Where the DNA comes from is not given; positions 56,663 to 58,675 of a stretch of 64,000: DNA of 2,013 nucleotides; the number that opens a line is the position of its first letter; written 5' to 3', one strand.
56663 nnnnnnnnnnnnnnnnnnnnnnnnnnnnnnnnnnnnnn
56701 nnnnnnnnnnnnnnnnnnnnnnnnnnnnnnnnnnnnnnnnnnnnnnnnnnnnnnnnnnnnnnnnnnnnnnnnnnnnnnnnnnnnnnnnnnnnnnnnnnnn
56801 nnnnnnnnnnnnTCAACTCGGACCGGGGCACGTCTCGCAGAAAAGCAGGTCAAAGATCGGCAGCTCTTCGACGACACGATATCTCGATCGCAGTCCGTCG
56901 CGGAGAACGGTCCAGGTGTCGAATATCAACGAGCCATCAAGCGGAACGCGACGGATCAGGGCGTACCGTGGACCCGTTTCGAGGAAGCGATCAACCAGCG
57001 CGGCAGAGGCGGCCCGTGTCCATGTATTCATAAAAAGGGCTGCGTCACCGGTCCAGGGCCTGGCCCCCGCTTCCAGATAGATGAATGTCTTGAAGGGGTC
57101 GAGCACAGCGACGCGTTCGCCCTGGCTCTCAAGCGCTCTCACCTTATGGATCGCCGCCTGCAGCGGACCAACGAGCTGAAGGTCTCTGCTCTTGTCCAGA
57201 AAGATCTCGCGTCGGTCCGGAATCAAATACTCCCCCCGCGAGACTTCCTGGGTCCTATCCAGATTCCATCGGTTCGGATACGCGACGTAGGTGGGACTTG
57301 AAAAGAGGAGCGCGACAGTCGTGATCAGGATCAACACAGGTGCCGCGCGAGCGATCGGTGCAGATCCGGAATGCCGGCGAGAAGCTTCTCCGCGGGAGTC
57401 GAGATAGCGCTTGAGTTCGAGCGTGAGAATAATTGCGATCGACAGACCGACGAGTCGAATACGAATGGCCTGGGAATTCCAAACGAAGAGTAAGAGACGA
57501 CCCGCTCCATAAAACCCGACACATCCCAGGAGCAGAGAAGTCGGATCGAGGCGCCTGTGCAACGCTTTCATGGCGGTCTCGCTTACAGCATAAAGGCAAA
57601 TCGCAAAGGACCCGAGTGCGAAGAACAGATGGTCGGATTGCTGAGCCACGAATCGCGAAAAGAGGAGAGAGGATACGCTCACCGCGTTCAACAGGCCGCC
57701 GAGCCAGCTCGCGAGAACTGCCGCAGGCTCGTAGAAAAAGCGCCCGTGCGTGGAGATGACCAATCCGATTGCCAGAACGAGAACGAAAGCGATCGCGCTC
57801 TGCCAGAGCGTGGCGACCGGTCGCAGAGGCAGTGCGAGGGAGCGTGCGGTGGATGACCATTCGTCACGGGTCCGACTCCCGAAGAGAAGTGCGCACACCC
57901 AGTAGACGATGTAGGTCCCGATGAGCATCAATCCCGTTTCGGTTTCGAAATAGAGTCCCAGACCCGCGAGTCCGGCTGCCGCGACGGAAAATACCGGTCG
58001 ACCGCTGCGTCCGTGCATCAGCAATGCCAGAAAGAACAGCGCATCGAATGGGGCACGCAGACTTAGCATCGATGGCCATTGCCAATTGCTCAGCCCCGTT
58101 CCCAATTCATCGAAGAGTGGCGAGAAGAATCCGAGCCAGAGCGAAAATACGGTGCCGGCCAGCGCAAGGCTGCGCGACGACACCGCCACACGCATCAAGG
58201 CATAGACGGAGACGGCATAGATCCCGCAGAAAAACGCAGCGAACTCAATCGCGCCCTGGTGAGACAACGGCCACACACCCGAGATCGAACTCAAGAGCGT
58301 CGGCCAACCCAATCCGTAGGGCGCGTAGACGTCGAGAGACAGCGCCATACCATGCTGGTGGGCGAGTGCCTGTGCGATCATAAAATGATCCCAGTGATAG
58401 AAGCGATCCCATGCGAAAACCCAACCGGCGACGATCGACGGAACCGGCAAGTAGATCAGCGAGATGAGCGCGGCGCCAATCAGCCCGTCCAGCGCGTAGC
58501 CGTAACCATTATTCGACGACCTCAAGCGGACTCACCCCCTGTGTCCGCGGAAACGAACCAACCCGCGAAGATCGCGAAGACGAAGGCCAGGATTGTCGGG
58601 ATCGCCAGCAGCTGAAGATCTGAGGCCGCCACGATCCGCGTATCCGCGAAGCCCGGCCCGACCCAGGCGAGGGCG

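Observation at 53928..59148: Arn-like lipid-linked glycosylation operon built around a 4-acetamido-4,6-dideoxyhexose (wecE-wecD) rather than aminoarabinose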

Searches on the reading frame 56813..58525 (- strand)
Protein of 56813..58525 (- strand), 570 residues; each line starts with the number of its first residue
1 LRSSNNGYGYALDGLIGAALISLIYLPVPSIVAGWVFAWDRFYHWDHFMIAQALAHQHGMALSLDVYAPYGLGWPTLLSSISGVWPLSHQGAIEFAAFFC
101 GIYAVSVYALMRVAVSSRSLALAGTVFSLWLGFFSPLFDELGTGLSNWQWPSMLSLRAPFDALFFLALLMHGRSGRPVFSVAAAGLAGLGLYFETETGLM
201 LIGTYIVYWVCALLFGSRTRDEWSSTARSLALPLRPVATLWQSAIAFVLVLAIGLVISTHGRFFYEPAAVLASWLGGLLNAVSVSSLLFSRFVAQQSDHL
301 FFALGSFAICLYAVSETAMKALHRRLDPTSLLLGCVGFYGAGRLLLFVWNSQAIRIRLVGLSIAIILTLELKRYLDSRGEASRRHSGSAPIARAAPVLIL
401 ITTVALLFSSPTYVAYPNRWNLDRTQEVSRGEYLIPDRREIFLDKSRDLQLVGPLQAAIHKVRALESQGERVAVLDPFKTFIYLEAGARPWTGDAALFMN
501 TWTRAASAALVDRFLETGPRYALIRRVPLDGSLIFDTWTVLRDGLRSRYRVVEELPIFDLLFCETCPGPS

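Call 3: search_protein_families(library=pfam, proteins=[window:56813-58525:-], max_evalue=0.01)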
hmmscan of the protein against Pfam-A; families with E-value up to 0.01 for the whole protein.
window:56813-58525:- (570 aa): 0 families

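Call 4: search_protein_families(library=ncbifam, proteins=[window:56813-58525:-], max_evalue=0.01)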
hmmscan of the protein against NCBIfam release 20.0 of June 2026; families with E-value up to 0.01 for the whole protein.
window:56813-58525:- (570 aa): 0 families

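Call 8: find_homologous_proteins(query=window:56813-58525:-)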
Query window:56813-58525:- (570 aa): 10 proteins with E <= 0.001 among 8000 candidates.
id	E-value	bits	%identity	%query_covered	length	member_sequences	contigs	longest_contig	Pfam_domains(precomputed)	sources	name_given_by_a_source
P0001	0.0e+0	1272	100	100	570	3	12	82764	-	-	-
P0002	7.0e-221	753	61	99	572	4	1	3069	-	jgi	jgi:hypothetical protein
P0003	2.8e-219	748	60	98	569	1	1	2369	-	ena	-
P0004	1.4e-216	739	58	99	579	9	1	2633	-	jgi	jgi:hypothetical protein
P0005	1.4e-213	729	60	99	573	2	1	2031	-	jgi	jgi:hypothetical protein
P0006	7.2e-206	703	61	93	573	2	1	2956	-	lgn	-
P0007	1.8e-181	623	53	98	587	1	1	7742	-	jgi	jgi:hypothetical protein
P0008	5.4e-181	621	53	98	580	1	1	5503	-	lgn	-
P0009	3.6e-179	615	54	96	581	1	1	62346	-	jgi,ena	-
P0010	7.1e-159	548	51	97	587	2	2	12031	-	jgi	jgi:hypothetical protein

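Call 9: search_solved_structures(query=window:56813-58525:-, max_evalue=10)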
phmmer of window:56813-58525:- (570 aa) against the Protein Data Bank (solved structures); distinct sequences matched with E-value up to 10: 1.
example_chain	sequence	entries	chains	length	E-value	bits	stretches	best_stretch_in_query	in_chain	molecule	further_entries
2g04_A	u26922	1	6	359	0.029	16.3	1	182-268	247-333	PROBABLE FATTY-ACID-CoA RACEMASE FAR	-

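Call 11: find_encoding_contigs(protein=P0009, flank=10000, max_places=3)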
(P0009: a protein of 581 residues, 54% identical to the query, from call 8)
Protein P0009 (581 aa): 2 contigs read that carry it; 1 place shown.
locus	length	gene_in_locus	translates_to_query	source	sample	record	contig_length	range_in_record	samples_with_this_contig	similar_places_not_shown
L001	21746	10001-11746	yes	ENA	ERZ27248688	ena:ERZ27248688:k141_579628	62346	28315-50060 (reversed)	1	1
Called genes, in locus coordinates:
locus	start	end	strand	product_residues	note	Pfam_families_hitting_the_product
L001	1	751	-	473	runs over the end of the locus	-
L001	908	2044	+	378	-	PF01103:Omp85 (weak)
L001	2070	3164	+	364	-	PF02931:Neur_chan_LBD, PF02932:Neur_chan_memb (weak)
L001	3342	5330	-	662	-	-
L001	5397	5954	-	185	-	-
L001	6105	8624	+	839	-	PF13231:PMT_2, PF23914:TPR_CcmH_CycH (faint), PF13428:TPR_14 (faint), PF07719:TPR_2 (faint), PF13176:TPR_7 (faint), PF13432:TPR_16 (weak), PF14559:TPR_19 (weak), PF13432:TPR_16, +11 more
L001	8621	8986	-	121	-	-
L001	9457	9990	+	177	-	-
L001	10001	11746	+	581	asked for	-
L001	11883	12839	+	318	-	PF13641:Glyco_tranf_2_3 (weak), PF00535:Glycos_transf_2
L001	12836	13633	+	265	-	PF13302:Acetyltransf_3 (weak), PF00583:Acetyltransf_1, PF13673:Acetyltransf_10 (weak), PF13508:Acetyltransf_7, PF08445:FR47 (faint)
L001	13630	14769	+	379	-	PF00155:Aminotran_1_2 (weak), PF01041:DegT_DnrJ_EryC1, PF01212:Beta_elim_lyase (weak)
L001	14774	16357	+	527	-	-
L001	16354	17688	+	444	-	PF09594:GT87 (weak)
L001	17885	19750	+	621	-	PF13428:TPR_14 (faint), PF13432:TPR_16 (faint), PF07719:TPR_2 (faint), PF13176:TPR_7 (faint), PF14559:TPR_19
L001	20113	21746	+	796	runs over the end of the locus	PF07715:Plug, PF00593:TonB_dep_Rec_b-barrel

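Call 15: find_encoding_contigs(protein=P0010, flank=10000, max_places=3)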
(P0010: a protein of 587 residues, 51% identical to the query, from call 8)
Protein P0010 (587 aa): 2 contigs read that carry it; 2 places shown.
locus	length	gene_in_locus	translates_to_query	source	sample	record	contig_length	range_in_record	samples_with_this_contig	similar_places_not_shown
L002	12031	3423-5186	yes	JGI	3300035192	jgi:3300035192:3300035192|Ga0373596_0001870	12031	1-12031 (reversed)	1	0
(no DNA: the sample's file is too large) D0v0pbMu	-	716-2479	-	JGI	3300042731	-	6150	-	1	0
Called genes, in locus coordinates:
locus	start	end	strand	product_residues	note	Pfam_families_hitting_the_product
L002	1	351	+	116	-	?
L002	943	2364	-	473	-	-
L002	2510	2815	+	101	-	-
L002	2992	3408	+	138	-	-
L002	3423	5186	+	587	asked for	-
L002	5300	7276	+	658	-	PF12228:DUF3604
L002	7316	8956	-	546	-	-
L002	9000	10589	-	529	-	-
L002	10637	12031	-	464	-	?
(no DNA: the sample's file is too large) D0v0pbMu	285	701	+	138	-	-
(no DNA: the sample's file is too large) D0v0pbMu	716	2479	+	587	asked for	-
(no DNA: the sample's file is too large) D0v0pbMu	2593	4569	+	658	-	PF12228:DUF3604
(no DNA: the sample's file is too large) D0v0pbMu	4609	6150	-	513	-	?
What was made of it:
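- In L002 the two-part transferase occurs without the sugar genes nearby (call 15). L002 has the transferase pair without WecE/WecD/GT2 (call 15).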

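Call 16: find_encoding_contigs(protein=P0007, flank=10000, max_places=3)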
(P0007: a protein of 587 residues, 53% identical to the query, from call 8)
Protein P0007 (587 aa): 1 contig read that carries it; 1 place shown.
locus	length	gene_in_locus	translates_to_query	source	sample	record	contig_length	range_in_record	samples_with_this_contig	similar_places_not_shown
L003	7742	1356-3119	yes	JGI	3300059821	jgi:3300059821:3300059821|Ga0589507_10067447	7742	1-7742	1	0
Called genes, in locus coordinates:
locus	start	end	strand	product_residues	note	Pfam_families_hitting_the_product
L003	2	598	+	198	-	?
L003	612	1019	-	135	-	-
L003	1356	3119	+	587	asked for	-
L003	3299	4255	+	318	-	PF00535:Glycos_transf_2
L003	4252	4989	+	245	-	PF13302:Acetyltransf_3 (weak), PF00583:Acetyltransf_1, PF13673:Acetyltransf_10 (weak), PF13508:Acetyltransf_7, PF08445:FR47 (faint)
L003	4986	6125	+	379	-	PF00155:Aminotran_1_2 (weak), PF01041:DegT_DnrJ_EryC1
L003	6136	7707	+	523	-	-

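Call 17: find_encoding_contigs(protein=P0001, flank=10000, max_places=6)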
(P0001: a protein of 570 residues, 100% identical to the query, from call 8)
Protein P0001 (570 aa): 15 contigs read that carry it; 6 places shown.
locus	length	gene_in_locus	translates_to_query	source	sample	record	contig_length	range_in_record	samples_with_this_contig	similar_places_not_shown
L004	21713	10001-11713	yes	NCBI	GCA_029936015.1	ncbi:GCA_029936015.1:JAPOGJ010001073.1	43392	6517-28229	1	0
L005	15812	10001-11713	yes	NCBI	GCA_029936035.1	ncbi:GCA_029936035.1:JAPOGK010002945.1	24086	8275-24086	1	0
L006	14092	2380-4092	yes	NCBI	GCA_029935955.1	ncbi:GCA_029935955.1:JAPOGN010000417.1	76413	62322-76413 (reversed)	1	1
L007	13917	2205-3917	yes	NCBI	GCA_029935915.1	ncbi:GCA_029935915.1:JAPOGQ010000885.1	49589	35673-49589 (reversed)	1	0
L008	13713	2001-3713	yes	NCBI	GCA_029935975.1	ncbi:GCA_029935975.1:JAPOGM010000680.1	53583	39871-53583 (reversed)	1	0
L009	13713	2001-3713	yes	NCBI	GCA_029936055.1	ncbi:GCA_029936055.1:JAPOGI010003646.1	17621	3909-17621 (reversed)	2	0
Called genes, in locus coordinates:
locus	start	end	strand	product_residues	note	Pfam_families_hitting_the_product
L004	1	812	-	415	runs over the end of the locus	PF00144:Beta-lactamase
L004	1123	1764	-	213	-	PF02627:CMD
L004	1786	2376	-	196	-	PF00903:Glyoxalase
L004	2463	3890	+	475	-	PF07690:MFS_1, PF13347:MFS_2 (weak), PF11700:ATG22, PF07690:MFS_1 (weak)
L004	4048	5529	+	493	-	PF19974:TCAD9 (weak), PF01163:RIO1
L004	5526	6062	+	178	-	PF04751:DarP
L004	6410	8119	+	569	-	PF01979:Amidohydro_1 (faint), PF07969:Amidohydro_3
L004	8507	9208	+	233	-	PF06314:ADC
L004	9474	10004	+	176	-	-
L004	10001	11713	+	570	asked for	-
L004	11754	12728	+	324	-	PF00535:Glycos_transf_2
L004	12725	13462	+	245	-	PF13302:Acetyltransf_3, PF00583:Acetyltransf_1, PF13673:Acetyltransf_10, PF13508:Acetyltransf_7, PF08445:FR47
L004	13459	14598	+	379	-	PF01041:DegT_DnrJ_EryC1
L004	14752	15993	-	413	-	PF05721:PhyH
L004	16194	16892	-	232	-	-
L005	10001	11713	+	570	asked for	-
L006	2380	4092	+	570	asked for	-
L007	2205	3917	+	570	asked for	-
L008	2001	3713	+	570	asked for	-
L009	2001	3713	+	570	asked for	-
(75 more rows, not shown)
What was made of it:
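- Checked: Public gene calls on three of the six sampled assemblies carrying this operon agree with that start (324 aa); the other three call a longer 351-aa product from an upstream start (call 17).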

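Call 27: search_protein_representatives(alignment_id=A1)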
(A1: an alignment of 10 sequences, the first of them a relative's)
Query: 10 sequences, 571 profile positions. Proteins with E-value up to 0.001 (for the whole library): 460; up to 1e-10: 339; up to 1e-30: 160. The best 150 are listed.
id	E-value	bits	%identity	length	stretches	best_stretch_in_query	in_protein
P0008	2.0e-288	974.1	-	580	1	2-570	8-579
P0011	1.6e-148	512.2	-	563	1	7-559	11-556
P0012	2.4e-145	501.7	-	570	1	6-568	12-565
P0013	3.2e-134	464.9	-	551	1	9-561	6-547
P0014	4.5e-115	401.7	-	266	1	306-569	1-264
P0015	3.4e-97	342.7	-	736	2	10-561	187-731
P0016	4.3e-94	332.5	-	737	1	7-561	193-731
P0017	3.6e-90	319.5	-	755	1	12-559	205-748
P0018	4.6e-84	299.4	-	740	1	4-559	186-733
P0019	5.2e-82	292.6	-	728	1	10-561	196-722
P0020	1.7e-80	287.6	-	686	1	9-560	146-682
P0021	1.6e-75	271.2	-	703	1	17-563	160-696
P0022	2.0e-75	270.9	-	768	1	8-561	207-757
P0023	8.6e-75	268.8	-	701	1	10-550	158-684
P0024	3.7e-74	266.7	-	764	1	6-549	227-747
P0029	1.2e-67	245.2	-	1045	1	10-528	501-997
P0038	1.8e-63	231.4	-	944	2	4-546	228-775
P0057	8.5e-57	209.4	-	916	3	15-236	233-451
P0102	1.5e-48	182.1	-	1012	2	6-209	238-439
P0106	9.7e-48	179.4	-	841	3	13-200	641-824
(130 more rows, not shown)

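Call 29: search_protein_families(library=pfam, proteins=[P0015, P0016, P0017, P0022, P0029, P0038, P0057, P0102, P0011, P0106], max_evalue=0.01)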
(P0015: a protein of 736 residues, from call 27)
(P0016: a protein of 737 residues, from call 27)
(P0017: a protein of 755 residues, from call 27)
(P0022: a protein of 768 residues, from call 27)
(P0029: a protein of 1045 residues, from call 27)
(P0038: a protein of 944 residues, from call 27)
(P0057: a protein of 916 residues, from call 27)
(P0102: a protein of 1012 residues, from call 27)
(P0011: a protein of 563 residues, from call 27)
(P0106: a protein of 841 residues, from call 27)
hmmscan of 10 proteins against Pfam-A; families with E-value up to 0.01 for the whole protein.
P0015 (736 aa): 0 families

P0016 (737 aa): 0 families

P0017 (755 aa): 0 families

P0022 (768 aa): 0 families

P0029 (1045 aa): 0 families

P0038 (944 aa): 0 families

P0057 (916 aa): 0 families

P0102 (1012 aa): 9 families
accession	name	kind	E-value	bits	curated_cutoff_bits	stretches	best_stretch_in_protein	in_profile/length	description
PF13414.12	TPR_11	-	3.2e-08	33.6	26.8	1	881-914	2-35/42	TPR repeat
PF13424.12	TPR_12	-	2.7e-07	31.1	30.1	1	930-978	28-76/77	Tetratricopeptide repeat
PF00515.34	TPR_1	-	9.6e-07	28.8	27.8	0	880-905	8-33/34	Tetratricopeptide repeat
PF07719.23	TPR_2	-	1.7e-06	28.1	27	1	879-905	7-33/34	Tetratricopeptide repeat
PF13181.12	TPR_8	-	2.1e-05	24.7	25.7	0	880-905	8-33/34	Tetratricopeptide repeat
PF13428.12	TPR_14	-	4.9e-05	24.1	23.5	1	880-914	8-42/44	Tetratricopeptide repeat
PF13431.12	TPR_17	-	0.00015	22.2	24.4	1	896-923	2-29/34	Tetratricopeptide repeat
PF14559.12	TPR_19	-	0.00041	21.1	25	0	927-979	6-57/68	Tetratricopeptide repeat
PF13374.12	TPR_10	-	0.004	17.6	27.5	1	947-978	2-33/42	Tetratricopeptide repeat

P0011 (563 aa): 0 families

P0106 (841 aa): 0 families

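Call 32: predict_structure(alignment_id=A1)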
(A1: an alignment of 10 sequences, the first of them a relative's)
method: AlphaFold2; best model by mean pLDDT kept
length: 570 residues; sequences in the alignment: 10
mean_pLDDT: 71.7   pTM: 0.75
mean pLDDT of the five models: 71.7, 63.4, 56.0, 47.9, 46.8
residues with pLDDT >= 90: 46; 70-90: 287; 50-70: 183; < 50: 54
segments of 3 or more residues with pLDDT < 50: 1-5, 63-70, 141-145, 217-233, 349-356, 498-502
pLDDT, mean of each block of 10 residues (from residue 1): 54 89 81 74 63 77 48 67 80 80 84 84 90 66 50 55 62 59 67 58 69 56 39 61 82 75 77 71 63 65 77 79 65 75 62 48 84 80 58 84 90 77 68 83 74 88 92 84 87 55 62 79 80 60 83 92 76
secondary structure, 60 per line:
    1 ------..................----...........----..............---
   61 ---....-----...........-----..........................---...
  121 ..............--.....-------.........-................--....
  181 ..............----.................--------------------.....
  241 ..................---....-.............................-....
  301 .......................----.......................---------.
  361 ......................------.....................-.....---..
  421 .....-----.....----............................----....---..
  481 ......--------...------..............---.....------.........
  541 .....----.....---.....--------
elements in order: H7-24 H29-39 H44-57 H64-67 H73-83 H89-114 H118-134 H137-141 H149-157 H159-174 H177-194 H199-215 H236-258 H262-265 H267-295 H297-323 H328-350 H360-382 H389-409 H411-415 H419-425 E431-435 E440-444 H445-467 E472-475 H479-486 H504-517 E521-525 H532-545 E550-554 E558-562

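Call 34: fold_search(model_id=the predicted structure, library=pdb)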
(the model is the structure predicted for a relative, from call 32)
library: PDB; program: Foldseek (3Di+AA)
matches with E <= 10: 590; with E <= 0.001: 12
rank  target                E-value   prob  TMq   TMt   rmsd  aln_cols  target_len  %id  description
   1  6s7o_A                1.9e-06  1.00  0.47  0.42  13.0       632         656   11  Cryo-EM structure of human oligosaccharyltransferase complex OST-A (released 2019-12-18)
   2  7zli_A                1.9e-06  1.00  0.43  0.38  11.1       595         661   13  Cryo-EM structure of C-mannosyltransferase CeDPY19, in complex with Dol25-P-Man and bound to CMT2-Fab and anti-Fab nan (released 2023-01-11)
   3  9n9j_I                3.8e-06  1.00  0.48  0.41  12.8       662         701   11  Structure of a GRP94 folding intermediate engaged with a CCDC134- and FKBP11-bound secretory translocon (released 2025-11-19)
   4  7zlh_A                3.8e-06  1.00  0.47  0.43  12.0       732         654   11  Cryo-EM structure of C-mannosyltransferase CeDPY19, in apo state, bound to CMT2-Fab and anti-Fab nanobody (released 2023-01-11)
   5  8age_A                4.6e-06  1.00  0.47  0.42  11.7       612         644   12  Structure of yeast oligosaccharylransferase complex with acceptor peptide bound (released 2022-12-07)
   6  8agb_A                6.0e-06  1.00  0.46  0.42  12.4       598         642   12  Structure of yeast oligosaccharylransferase complex with lipid-linked oligosaccharide bound (released 2022-12-07)
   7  7zlg_A                8.3e-06  1.00  0.49  0.44  11.2       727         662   12  Cryo-EM structure of C-mannosyltransferase CeDPY19, in complex with acceptor peptide and bound to CMT2-Fab and anti-Fa (released 2023-01-11)
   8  6ezn_F                9.4e-06  1.00  0.46  0.42  11.7       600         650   13  Cryo-EM structure of the yeast oligosaccharyltransferase (OST) complex (released 2018-01-17)
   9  3waj                  3.9e-05  1.00  0.43  0.33  16.5       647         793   12  Crystal structure of the Archaeoglobus fulgidus oligosaccharyltransferase (O29867_ARCFU) complex with Zn and sulfate (released 2013-10-30)
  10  6c26_A                4.2e-05  1.00  0.47  0.42  12.7       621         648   13  The Cryo-EM structure of a eukaryotic oligosaccharyl transferase complex (released 2018-01-31)
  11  3wak                  5.0e-05  1.00  0.40  0.29  16.9       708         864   12  Crystal structure of the Archaeoglobus fulgidus oligosaccharyltransferase (O29867_ARCFU) in the apo form (released 2013-10-30)
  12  5f15                  2.8e-04  1.00  0.33  0.34  17.0       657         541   12  Crystal Structure of ArnT from Cupriavidus metallidurans bound to Undecaprenyl phosphate (released 2016-02-17)
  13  9qu4                  1.6e-02  0.54  0.12  0.15  25.9       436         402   12  Cryo-EM structure of the inward-open choline-bound state of choline/ethanolamine transporter FLVCR2 (released 2025-06-11)
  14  9i5k_A                2.1e-02  1.00  0.43  0.48   8.8       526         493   13  Structure of the Chaetomium thermophilum Pmt4 homodimer (C2 symmetry) (released 2025-12-24)
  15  8qcx                  2.6e-02  0.41  0.12  0.15  25.6       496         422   10  Cryo-EM structure of the inward-facing FLVCR2 (released 2024-04-17)
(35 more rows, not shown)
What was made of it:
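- On GT-C fold glycosyltransferases: The earlier shallow model gave the same result (calls 32, 34).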
